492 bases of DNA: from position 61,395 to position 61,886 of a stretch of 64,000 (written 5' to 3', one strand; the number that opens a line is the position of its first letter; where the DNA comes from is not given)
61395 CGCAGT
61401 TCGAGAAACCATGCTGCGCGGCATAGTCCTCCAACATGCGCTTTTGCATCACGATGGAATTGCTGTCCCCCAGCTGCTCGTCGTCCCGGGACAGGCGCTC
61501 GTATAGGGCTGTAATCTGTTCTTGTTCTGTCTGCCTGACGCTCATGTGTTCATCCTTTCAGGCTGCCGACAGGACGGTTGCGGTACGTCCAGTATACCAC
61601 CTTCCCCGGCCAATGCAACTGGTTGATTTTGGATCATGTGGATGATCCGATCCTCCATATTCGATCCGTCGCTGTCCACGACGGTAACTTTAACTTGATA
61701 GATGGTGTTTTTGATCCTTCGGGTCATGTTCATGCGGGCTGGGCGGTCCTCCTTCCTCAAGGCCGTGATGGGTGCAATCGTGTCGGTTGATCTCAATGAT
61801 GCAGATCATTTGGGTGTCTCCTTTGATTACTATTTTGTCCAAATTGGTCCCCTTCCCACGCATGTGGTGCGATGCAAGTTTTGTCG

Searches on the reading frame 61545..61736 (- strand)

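Call 105: search_protein_families(library=pfam, proteins=[window:61545-61736:-], max_evalue=1)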
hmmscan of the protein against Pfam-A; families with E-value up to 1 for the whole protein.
window:61545-61736:- (64 aa): 1 family
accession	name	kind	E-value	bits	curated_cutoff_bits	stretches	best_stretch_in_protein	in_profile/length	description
PF24107.1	DUF7382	-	0.12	12.7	27.4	1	14-30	21-37/65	Domain of unknown function (DUF7382)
